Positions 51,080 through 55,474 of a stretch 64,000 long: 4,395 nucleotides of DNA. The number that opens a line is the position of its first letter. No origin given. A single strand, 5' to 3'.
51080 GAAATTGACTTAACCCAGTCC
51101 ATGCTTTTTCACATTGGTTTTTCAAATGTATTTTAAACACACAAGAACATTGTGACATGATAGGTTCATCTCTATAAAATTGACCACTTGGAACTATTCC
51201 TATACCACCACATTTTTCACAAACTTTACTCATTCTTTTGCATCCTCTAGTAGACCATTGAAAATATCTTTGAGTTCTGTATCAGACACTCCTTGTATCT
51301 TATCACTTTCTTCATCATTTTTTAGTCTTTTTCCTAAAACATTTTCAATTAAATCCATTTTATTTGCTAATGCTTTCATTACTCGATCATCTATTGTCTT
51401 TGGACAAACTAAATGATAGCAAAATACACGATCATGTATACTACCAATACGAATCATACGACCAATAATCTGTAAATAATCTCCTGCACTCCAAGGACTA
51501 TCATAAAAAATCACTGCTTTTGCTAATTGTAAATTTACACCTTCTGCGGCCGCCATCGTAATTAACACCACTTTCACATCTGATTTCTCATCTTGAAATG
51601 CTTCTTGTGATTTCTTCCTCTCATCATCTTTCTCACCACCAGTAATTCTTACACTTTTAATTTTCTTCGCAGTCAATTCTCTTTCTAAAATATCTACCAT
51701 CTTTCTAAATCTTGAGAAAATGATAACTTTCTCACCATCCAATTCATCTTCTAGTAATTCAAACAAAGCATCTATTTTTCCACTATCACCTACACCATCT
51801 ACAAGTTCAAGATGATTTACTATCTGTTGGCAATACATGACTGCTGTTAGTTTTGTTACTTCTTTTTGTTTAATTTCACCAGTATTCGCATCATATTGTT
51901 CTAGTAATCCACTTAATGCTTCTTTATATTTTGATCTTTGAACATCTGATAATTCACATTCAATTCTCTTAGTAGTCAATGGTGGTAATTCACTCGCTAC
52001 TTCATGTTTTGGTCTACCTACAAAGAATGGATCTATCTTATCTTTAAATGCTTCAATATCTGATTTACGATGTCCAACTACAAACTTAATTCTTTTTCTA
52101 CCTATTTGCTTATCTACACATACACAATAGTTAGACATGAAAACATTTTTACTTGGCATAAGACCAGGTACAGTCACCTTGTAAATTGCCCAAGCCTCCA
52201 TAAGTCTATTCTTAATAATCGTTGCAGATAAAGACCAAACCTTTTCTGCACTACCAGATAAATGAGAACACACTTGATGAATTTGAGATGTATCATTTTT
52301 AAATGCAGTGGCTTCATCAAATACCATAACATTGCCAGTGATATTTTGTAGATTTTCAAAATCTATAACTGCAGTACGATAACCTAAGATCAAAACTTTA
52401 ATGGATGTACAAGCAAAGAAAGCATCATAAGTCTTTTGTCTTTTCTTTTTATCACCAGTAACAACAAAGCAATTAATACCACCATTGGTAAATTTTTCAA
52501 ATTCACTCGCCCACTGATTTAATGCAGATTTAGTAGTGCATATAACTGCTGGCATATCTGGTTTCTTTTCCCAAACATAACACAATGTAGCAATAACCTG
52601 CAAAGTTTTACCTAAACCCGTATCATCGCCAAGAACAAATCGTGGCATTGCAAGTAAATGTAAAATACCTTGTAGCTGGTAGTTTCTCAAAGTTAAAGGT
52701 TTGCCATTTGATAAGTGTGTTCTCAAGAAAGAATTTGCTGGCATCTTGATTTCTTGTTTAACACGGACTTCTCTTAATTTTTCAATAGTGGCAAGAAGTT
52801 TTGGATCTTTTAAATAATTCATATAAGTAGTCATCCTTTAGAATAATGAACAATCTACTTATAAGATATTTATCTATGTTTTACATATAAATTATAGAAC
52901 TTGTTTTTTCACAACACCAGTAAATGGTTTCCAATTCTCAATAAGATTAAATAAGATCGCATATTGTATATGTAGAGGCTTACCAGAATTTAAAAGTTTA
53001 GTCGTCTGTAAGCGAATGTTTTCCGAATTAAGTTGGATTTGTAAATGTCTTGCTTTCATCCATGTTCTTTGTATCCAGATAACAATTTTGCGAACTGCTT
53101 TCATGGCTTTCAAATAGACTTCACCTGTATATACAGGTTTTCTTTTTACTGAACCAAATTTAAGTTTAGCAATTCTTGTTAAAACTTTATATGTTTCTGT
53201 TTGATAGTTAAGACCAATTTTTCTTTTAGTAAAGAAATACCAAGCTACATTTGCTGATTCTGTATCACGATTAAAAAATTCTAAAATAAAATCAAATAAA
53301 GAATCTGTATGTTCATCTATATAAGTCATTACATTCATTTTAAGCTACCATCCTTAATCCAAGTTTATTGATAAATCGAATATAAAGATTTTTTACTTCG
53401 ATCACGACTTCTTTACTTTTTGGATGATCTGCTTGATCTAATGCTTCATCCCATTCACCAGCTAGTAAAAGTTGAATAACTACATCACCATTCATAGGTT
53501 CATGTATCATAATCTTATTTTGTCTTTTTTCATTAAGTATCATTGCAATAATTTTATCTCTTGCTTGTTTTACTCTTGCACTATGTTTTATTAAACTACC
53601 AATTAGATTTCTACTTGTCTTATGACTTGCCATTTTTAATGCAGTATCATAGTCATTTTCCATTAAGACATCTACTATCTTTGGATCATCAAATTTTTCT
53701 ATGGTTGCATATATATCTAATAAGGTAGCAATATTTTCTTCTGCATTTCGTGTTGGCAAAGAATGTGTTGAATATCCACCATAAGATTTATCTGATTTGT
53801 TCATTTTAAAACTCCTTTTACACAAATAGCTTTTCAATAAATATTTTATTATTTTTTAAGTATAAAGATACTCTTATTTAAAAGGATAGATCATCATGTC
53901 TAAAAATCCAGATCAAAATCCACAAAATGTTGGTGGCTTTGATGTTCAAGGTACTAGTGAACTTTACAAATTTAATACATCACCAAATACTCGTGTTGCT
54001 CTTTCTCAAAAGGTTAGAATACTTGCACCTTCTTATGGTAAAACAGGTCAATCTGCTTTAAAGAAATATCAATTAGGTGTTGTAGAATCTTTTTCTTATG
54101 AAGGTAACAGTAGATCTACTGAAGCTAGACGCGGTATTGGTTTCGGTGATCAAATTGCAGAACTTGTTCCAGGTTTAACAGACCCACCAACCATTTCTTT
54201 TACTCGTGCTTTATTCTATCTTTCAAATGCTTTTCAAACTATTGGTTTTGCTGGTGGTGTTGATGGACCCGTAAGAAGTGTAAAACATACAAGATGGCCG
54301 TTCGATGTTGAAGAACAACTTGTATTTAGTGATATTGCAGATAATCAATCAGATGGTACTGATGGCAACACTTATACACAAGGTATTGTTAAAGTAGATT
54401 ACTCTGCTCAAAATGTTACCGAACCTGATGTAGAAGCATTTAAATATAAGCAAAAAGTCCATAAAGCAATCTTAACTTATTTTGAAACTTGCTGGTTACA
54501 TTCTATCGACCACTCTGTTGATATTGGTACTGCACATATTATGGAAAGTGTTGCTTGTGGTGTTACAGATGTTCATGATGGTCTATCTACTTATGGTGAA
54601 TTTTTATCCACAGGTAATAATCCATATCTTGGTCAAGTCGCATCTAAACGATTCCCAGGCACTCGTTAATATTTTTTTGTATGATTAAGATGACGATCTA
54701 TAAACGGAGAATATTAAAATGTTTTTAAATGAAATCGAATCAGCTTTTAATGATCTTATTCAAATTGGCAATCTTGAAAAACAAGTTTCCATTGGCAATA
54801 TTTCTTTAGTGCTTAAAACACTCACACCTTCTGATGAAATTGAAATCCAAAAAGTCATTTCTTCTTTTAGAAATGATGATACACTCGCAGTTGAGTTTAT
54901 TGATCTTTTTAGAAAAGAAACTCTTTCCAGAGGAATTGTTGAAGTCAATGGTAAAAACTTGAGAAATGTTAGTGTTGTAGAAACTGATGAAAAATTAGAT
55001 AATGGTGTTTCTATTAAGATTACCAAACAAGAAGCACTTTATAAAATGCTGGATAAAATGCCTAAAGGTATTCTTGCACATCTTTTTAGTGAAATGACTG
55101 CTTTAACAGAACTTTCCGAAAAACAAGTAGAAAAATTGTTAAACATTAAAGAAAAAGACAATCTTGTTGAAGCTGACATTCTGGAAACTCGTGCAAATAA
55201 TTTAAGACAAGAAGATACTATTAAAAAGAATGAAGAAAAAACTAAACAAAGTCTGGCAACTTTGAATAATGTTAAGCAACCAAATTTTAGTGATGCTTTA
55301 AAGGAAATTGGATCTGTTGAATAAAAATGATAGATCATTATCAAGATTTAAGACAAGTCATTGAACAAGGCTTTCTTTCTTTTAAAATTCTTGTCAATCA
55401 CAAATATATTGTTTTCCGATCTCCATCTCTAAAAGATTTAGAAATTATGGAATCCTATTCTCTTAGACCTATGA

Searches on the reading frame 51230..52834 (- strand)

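Call 12: search_protein_families(library=phrogs, proteins=[window:51230-52834:-], max_evalue=0.001)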
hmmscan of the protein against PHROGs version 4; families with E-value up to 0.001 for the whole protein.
window:51230-52834:- (534 aa): 11 families
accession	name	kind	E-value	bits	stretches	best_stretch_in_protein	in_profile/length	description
phrog_62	-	DNA, RNA and nucleotide metabolism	3.3e-101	340.8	1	44-512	692-1145/1881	DNA helicase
phrog_29996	-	unknown function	4.1e-30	105.5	1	49-498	724-1162/1189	-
phrog_16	-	DNA, RNA and nucleotide metabolism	1.7e-26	93.7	1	38-474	262-597/986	DNA helicase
phrog_23807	-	unknown function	2.1e-19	69.8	1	357-516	512-690/1053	-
phrog_11801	-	other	7e-15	54.3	2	315-521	1319-1513/2269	DNA methyltransferase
phrog_1685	-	unknown function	1.2e-11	43.6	1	413-513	1463-1562/2278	-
phrog_26785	-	unknown function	1.1e-09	37.9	1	411-499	777-867/1087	-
phrog_11354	-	unknown function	3.8e-09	37.2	1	410-495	13-100/116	-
phrog_21391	-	DNA, RNA and nucleotide metabolism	1.1e-08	33.8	1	366-462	1359-1453/2021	DNA helicase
phrog_16259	-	DNA, RNA and nucleotide metabolism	7.7e-07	29.7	1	45-131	114-200/330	DNA helicase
phrog_9690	-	DNA, RNA and nucleotide metabolism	7.9e-07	29.4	1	366-476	184-269/306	DNA helicase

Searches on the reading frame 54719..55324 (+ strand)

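Call 12: search_protein_families(library=phrogs, proteins=[window:54719-55324:+], max_evalue=0.001)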
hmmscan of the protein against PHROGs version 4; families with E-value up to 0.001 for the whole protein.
window:54719-55324:+ (201 aa): 2 families
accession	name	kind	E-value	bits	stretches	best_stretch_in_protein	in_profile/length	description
phrog_2792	-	tail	1.3e-05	26.1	1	4-91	47-131/175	tail assembly chaperone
phrog_2992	-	tail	0.00011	22.6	1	5-92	49-135/301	tail assembly chaperone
